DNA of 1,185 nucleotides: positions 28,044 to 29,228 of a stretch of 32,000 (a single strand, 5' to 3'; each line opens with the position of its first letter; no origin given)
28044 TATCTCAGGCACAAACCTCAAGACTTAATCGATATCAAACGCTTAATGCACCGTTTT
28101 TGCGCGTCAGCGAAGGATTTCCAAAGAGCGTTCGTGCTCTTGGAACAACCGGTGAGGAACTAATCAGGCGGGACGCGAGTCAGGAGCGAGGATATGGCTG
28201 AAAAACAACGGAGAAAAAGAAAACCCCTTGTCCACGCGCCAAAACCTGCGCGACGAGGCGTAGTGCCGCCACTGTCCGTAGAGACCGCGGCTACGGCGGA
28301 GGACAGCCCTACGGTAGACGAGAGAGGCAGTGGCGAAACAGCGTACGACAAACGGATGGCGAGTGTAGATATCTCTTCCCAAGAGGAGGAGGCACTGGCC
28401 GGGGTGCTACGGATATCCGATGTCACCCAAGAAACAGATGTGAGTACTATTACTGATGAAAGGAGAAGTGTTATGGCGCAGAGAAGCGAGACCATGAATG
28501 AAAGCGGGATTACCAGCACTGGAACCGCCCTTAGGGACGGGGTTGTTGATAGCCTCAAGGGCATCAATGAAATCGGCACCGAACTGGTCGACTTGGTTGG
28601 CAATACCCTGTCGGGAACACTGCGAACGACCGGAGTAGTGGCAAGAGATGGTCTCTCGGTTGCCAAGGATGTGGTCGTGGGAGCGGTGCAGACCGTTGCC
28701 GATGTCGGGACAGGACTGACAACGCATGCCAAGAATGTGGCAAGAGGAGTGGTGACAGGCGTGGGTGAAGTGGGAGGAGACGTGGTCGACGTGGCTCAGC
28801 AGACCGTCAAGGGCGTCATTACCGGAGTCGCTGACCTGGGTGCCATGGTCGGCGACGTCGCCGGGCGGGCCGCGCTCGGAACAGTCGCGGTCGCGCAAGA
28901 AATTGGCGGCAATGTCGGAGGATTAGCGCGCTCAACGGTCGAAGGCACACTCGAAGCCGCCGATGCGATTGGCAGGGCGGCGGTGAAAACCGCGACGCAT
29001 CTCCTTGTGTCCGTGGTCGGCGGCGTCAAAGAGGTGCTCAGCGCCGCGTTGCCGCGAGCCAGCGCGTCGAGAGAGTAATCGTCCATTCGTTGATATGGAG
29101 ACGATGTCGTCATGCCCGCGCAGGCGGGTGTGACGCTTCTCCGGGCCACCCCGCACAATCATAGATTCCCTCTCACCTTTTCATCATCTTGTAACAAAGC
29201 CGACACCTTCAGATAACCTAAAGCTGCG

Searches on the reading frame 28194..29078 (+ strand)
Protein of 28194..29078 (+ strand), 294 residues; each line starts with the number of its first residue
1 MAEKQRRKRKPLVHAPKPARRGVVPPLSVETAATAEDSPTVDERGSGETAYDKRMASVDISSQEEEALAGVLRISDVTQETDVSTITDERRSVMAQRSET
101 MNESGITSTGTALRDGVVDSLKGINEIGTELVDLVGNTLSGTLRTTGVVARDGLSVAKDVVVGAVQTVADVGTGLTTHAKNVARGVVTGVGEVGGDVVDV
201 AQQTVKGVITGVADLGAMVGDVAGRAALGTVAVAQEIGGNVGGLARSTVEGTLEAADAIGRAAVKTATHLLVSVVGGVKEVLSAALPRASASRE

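Call 5: search_protein_families(library=pfam, proteins=[window:28194-29078:+], max_evalue=0.01)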
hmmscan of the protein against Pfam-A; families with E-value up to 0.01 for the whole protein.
window:28194-29078:+ (294 aa): 0 families

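Call 15: find_homologous_proteins(query=window:28194-29078:+)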
Query window:28194-29078:+ (294 aa): 9 proteins with E <= 0.001 among 8000 candidates.
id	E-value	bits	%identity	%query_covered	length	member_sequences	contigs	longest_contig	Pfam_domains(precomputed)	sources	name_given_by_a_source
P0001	3.0e-161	553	96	100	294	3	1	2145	-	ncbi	-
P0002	6.9e-129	447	81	100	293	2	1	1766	-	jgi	-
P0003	3.6e-117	409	76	100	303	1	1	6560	-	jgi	jgi:hypothetical protein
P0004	3.2e-116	405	76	100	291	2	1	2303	-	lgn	-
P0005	4.5e-113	395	75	100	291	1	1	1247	-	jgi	jgi:hypothetical protein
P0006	1.1e-93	332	69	100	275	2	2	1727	-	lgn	-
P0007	3.7e-74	268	56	100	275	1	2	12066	-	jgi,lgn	jgi:hypothetical protein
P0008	3.1e-73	265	56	100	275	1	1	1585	-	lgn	-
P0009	2.2e-70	255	53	100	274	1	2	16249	-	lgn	-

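Call 16: find_encoding_contigs(protein=P0003, flank=10000, max_places=3)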
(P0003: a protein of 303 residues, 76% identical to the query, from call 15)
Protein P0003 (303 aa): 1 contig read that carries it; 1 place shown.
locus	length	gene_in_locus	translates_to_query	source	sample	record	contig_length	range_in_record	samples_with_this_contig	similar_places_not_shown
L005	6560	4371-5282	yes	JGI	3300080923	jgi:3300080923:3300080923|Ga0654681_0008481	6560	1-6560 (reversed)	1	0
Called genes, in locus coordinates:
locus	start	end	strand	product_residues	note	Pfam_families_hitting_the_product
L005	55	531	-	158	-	-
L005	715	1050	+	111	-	-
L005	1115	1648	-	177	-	-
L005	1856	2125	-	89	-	-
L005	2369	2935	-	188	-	-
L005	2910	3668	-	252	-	PF00142:Fer4_NifH (faint), PF01656:CbiA, PF02374:ArsA_ATPase (weak), PF06564:CBP_BcsQ (weak), PF09140:MipZ (weak), PF10609:ParA, PF13614:AAA_31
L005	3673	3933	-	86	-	-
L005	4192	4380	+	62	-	-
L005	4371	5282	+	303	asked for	-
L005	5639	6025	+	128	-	PF19991:HMA_2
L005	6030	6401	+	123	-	PF03551:PadR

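Call 17: find_encoding_contigs(protein=P0007, flank=10000, max_places=3)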
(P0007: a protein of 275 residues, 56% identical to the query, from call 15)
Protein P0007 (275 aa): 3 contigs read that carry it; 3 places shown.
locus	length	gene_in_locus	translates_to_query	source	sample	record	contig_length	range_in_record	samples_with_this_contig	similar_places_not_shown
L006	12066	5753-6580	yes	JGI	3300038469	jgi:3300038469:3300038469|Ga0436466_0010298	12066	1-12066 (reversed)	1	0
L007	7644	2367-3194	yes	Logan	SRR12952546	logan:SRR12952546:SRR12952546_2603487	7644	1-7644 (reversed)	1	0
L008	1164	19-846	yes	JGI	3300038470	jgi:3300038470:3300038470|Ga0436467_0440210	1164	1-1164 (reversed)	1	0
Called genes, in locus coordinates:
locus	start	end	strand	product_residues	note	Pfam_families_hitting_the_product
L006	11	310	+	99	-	PF02627:CMD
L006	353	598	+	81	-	-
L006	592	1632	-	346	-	PF00296:Bac_luciferase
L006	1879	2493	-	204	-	-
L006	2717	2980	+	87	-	-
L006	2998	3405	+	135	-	-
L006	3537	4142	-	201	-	-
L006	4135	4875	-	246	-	PF00142:Fer4_NifH (weak), PF01656:CbiA, PF02374:ArsA_ATPase (weak), PF06564:CBP_BcsQ (weak), PF09140:MipZ (weak), PF10609:ParA, PF13614:AAA_31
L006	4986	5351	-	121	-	PF17195:DUF5132 (weak)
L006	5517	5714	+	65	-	-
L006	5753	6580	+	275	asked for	-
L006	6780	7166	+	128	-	PF19991:HMA_2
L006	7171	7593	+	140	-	PF03551:PadR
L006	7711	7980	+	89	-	PF17195:DUF5132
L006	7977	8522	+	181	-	PF19991:HMA_2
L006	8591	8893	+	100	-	-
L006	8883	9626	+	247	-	-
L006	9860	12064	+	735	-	?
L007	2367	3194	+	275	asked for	-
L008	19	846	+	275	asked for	-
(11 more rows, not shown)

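Call 18: find_encoding_contigs(protein=P0009, flank=10000, max_places=3)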
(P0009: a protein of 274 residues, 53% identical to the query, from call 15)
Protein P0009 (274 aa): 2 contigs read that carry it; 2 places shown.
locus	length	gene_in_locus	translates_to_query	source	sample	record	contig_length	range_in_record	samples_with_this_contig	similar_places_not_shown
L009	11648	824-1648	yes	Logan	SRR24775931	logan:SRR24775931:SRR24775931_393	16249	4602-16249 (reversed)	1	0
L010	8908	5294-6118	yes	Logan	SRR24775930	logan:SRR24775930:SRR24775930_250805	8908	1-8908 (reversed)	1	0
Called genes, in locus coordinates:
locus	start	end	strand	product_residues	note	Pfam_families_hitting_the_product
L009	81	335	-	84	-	-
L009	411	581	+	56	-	-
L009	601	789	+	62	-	-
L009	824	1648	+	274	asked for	-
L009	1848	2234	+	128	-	PF19991:HMA_2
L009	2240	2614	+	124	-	PF03551:PadR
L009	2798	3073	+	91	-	PF17195:DUF5132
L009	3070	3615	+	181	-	PF19991:HMA_2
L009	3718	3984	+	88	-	-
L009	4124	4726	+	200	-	-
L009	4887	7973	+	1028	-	PF19991:HMA_2, PF00690:Cation_ATPase_N, PF00122:E1-E2_ATPase, PF13246:Cation_ATPase, PF00702:Hydrolase, PF00689:Cation_ATPase_C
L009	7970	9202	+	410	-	PF00438:S-AdoMet_synt_N, PF02772:S-AdoMet_synt_M, PF02773:S-AdoMet_synt_C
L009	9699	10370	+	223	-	-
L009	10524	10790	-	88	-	PF00027:cNMP_binding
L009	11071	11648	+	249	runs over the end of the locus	PF00702:Hydrolase, PF13419:HAD_2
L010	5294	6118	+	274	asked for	-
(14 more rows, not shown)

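Call 19: find_encoding_contigs(protein=P0002, flank=10000, max_places=3)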
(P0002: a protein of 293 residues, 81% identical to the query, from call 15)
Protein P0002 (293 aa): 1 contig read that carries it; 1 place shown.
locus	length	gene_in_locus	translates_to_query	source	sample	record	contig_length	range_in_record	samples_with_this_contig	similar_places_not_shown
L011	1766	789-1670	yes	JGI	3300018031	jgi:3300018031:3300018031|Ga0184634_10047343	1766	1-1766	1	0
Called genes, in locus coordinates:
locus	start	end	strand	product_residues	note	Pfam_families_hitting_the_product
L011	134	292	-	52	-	-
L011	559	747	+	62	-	-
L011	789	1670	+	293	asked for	-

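Call 20: find_encoding_contigs(protein=P0004, flank=10000, max_places=3)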
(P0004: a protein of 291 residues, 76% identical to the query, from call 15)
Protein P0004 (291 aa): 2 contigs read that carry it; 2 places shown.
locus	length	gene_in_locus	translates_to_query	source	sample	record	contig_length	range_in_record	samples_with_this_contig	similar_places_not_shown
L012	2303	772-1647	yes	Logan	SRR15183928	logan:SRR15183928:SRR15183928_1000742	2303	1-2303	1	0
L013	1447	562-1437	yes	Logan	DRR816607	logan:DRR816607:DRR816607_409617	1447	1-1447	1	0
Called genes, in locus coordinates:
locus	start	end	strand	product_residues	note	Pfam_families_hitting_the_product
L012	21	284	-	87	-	PF17195:DUF5132 (weak)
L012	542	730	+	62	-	-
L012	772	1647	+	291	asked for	-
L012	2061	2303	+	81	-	?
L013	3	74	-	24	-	?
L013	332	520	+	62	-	-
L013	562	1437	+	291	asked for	-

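Call 21: find_encoding_contigs(protein=P0006, flank=10000, max_places=3)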
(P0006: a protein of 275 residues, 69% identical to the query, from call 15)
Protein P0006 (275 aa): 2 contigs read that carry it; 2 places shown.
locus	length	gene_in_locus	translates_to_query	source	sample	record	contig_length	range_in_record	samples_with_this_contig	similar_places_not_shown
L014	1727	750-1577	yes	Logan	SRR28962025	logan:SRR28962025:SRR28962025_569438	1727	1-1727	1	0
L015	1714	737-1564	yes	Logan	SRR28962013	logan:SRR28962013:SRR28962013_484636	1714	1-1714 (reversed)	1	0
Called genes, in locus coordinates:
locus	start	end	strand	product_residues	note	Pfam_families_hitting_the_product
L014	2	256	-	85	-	?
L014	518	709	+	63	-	-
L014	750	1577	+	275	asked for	-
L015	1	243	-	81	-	?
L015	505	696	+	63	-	-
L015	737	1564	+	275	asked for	-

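Call 22: find_encoding_contigs(protein=P0001, flank=10000, max_places=3)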
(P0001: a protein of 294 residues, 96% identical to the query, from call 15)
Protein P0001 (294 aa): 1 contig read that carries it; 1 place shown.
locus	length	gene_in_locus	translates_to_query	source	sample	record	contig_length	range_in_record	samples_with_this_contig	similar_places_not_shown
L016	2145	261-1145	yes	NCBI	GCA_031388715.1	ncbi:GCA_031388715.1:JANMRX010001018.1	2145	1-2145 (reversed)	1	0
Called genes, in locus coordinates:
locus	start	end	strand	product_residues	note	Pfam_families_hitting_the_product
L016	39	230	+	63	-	-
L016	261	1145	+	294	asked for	-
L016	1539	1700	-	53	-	-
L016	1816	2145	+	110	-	?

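Call 26: find_related_loci(query=A2, collection=genome_contigs, flank=10000)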
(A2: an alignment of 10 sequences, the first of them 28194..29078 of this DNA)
Query A2 (294 aa) in genome_contigs; peptide patterns used: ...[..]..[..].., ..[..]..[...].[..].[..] (x = any residue, [..] = any of these).
428 stretches matched a pattern; 15 encode a relative of the query (tblastn E <= 1e-3); 15 distinct loci.
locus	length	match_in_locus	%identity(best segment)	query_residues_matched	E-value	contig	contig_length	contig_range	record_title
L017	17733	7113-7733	65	88-294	2e-78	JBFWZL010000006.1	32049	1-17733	MAG: Candidatus Binatia bacterium isolate CA_2019_TPBS_187 NODE_7228_length_32049_cov_3.539189_TPBS, whole genome shotgu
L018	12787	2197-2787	48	94-290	3e-47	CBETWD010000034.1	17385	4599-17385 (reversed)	MAG TPA_asm: uncultured bacterium isolate SRR15668623_binner23_Refined_26 genome assembly, contig: ERZ26872896.639, whol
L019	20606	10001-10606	50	89-289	1e-45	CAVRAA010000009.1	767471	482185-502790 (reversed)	MAG: uncultured Nitrospiraceae bacterium isolate MFD00032.bin.1.209 genome assembly, contig: contig_5065, whole genome s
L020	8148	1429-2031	47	89-290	2e-45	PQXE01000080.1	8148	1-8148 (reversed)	MAG: Deltaproteobacteria bacterium isolate E20SeepSRB2 NODE_82_length_8148_cov_9.77172, whole genome shotgun sequence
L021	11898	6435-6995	47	106-292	4e-44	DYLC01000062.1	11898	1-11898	MAG TPA_asm: Desulfobulbus propionicus isolate SulCav_AS07-7_46_38 SulCav_AS07_7_5277_length_11898_cov_19_518703, whole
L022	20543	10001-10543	49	110-290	1e-43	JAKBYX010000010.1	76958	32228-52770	MAG: Nitrospirae bacterium isolate WY3.bin168 NODE_459_length_76958_cov_2.309914, whole genome shotgun sequence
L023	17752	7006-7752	36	1-288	2e-40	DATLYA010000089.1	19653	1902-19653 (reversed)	MAG TPA_asm: Candidatus Methylomirabilota bacterium isolate SMAG_U13260 k141_349956, whole genome shotgun sequence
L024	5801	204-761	48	105-290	4e-40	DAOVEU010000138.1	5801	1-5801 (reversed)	MAG TPA_asm: Desulfobacterales bacterium isolate CSMAG_1091 CSMAG_1091_k141_4310058_length_5801_cov_8.6993, whole genome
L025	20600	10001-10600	45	88-288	3e-38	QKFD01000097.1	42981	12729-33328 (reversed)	MAG: Chromatiales bacterium isolate SZUA-493 scaffold_1533, whole genome shotgun sequence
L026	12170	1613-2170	42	105-290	8e-27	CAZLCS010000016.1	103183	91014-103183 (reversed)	MAG TPA_asm: uncultured Syntrophobacteraceae bacterium isolate binchicken_co168_326 genome assembly, contig: NODE_218_le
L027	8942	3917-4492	34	95-288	2e-21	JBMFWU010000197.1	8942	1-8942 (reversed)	MAG: Syntrophobacteraceae bacterium isolate KM4364-26 NODE_3704_length_8942_cov_9.188253, whole genome shotgun sequence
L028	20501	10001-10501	34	122-288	2e-20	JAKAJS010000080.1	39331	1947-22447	MAG: Deltaproteobacteria bacterium isolate WY4.bin13 NODE_1175_length_39331_cov_2.059739, whole genome shotgun sequence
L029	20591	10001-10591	31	114-288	2e-19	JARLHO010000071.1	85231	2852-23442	MAG: Syntrophobacteraceae bacterium isolate MAG_BA129 MetaBAT2_Bin_129_Anoxic_k141_989668, whole genome shotgun sequence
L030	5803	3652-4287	35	122-289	3e-19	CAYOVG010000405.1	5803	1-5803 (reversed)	MAG TPA_asm: uncultured Syntrophobacteraceae bacterium isolate binchicken_co168_41 genome assembly, contig: NODE_20492_l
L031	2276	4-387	44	163-290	5e-8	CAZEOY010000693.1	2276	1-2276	MAG TPA_asm: uncultured Syntrophobacteraceae bacterium isolate binchicken_co274_11 genome assembly, contig: NODE_119609_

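Call 40: find_related_loci(query=A2, collection=metagenome_contigs, flank=3000)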
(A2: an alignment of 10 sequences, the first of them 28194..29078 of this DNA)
Query A2 (294 aa) in metagenome_contigs; peptide patterns used: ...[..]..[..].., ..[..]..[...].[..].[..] (x = any residue, [..] = any of these).
478 stretches matched a pattern; 9 encode a relative of the query (tblastn E <= 1e-3); 9 distinct loci.
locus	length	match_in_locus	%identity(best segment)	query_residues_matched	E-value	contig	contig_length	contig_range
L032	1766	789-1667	81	1-294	5e-141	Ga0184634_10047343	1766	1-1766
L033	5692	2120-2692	49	98-288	2e-48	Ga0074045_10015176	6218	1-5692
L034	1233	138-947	41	1-288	4e-50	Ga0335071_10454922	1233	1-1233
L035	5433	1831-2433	51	89-288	2e-47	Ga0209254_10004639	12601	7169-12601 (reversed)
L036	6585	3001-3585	52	99-294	7e-47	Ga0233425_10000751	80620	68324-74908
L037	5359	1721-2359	48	81-288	2e-45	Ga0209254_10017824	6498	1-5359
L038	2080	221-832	48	86-288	4e-44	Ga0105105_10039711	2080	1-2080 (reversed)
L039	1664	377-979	44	89-290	4e-44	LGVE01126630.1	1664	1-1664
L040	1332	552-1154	49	89-288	2e-44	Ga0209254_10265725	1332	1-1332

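Call 41: find_encoding_contigs(protein=P0008, flank=3000, max_places=3)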
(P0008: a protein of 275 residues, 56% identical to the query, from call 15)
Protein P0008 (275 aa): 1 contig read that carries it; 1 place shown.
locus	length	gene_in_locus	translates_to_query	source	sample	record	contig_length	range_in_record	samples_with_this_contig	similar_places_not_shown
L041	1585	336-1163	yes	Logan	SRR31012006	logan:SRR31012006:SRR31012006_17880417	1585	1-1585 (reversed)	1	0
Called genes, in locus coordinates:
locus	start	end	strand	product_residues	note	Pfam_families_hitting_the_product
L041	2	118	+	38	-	?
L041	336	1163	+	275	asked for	-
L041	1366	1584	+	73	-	?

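Call 42: find_encoding_contigs(protein=P0005, flank=3000, max_places=3)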
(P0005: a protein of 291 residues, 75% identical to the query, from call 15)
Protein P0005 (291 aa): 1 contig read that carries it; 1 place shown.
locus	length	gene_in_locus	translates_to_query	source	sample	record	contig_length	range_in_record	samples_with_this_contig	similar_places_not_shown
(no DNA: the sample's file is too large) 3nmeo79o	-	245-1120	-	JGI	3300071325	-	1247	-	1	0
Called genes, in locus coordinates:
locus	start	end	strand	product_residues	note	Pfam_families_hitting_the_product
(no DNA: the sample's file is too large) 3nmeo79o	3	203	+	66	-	?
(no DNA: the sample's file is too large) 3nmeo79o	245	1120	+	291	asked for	-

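Call 51: search_protein_families(library=pfam, proteins=[L022:15994-16701:-, L022:13775-15037:+, L022:15118-15489:-, L022:17721-18482:+, L022:18697-19380:-, L022:19415-20260:-, L023:15591-17126:-, L023:14590-15588:-, L023:5290-5922:+, L023:4343-5284:+], max_evalue=0.001)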
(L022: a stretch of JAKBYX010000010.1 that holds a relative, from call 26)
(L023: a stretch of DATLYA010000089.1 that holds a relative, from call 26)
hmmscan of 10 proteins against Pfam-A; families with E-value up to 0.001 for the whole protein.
L022:15994-16701:- (235 aa): 2 families
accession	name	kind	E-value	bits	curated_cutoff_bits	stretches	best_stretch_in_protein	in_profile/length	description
PF00072.30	Response_reg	-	4.2e-29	101.4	30.2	1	6-118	1-111/111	Response regulator receiver domain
PF00486.34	Trans_reg_C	-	1.1e-26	93.2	26.2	1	158-231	4-77/77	Transcriptional regulatory protein, C terminal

L022:13775-15037:+ (420 aa): 3 families
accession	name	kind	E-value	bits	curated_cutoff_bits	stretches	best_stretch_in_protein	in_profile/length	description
PF02773.21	S-AdoMet_synt_C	-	1.6e-52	177.6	25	1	260-404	2-137/138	S-adenosylmethionine synthetase, C-terminal domain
PF00438.25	S-AdoMet_synt_N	-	4.5e-34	117.4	33.1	1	24-116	2-96/99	S-adenosylmethionine synthetase, N-terminal domain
PF02772.21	S-AdoMet_synt_M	-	1.2e-31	109.8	29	1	141-257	5-120/120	S-adenosylmethionine synthetase, central domain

L022:15118-15489:- (123 aa): 2 families
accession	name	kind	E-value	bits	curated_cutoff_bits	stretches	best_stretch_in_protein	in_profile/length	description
PF19991.5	HMA_2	-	2.3e-12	47.6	30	1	6-67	12-73/154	Heavy metal associated domain 2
PF00403.32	HMA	-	0.00055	20.7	24.8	1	28-70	15-57/62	Heavy-metal-associated domain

L022:17721-18482:+ (253 aa): 0 families

L022:18697-19380:- (227 aa): 1 family
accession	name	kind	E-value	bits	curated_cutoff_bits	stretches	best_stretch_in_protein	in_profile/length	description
PF01895.24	PhoU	-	7.3e-49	164.5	23.5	2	15-102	1-88/89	PhoU domain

L022:19415-20260:- (281 aa): 6 families
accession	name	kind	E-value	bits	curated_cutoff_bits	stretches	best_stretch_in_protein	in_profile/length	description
PF00005.33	ABC_tran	-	2e-32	113.1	25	1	50-206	1-137/137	ABC transporter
PF13304.12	AAA_21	-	3.4e-16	60.6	27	2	139-236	198-300/304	AAA domain, putative AbiEii toxin, Type IV TA system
PF02463.25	SMC_N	-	9.3e-09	35.5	40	1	145-247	114-210/220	RecF/RecN/SMC N terminal domain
PF13401.12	AAA_22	-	3.2e-05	24.7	27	1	61-162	6-83/130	AAA domain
PF13476.12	AAA_23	-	0.00061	20.9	27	0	36-81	4-40/201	AAA domain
PF09818.15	ABC_ATPase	-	0.00093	18.7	23.2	0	172-232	152-213/283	P-loop domain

L023:15591-17126:- (511 aa): 7 families
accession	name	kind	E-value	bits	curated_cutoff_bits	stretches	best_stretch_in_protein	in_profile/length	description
PF02518.31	HATPase_c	-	5.8e-30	104.4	26.4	1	361-491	2-110/111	Histidine kinase-, DNA gyrase B-, and HSP90-like ATPase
PF00512.31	HisKA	-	3.4e-22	78.7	26.9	1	248-313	2-65/66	His Kinase A (phospho-acceptor) domain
PF00989.32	PAS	-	7.5e-13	48.9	22.6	1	130-237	3-112/113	PAS fold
PF08448.16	PAS_4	-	1.8e-09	38.2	23.1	1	135-243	2-110/110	PAS fold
PF13188.13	PAS_8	-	1e-07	32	21.8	1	129-174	2-43/65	PAS domain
PF12860.13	PAS_7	-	1.3e-06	29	27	1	134-244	1-113/115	PAS fold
PF13426.13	PAS_9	-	2.4e-06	28.2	27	1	139-240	2-103/103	PAS domain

L023:14590-15588:- (332 aa): 1 family
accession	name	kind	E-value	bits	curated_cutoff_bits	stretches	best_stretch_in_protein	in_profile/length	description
PF01384.25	PHO4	-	1.7e-95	320.4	33.7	1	18-317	1-350/350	Phosphate transporter family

L023:5290-5922:+ (210 aa): 3 families
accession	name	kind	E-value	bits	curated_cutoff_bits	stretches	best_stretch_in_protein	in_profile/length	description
PF00072.30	Response_reg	-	2.9e-28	98.7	30.2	1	9-120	1-110/111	Response regulator receiver domain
PF00196.25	GerE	-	2.6e-19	69.1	23.5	1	146-200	2-56/57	Bacterial regulatory proteins, luxR family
PF13407.12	Peripla_BP_4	-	0.00013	22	35.1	1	13-122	134-249/258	Periplasmic binding protein domain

L023:4343-5284:+ (313 aa): 3 families
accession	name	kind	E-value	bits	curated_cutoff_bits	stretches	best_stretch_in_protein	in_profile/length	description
PF07730.19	HisKA_3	-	8.1e-17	62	24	1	106-174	1-66/68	Histidine kinase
PF02518.31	HATPase_c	-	8.3e-15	55.6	26.4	1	215-304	2-108/111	Histidine kinase-, DNA gyrase B-, and HSP90-like ATPase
PF13581.12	HATPase_c_2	-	5.3e-07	30.1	27.4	1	224-271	37-89/127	Histidine kinase-like ATPase domain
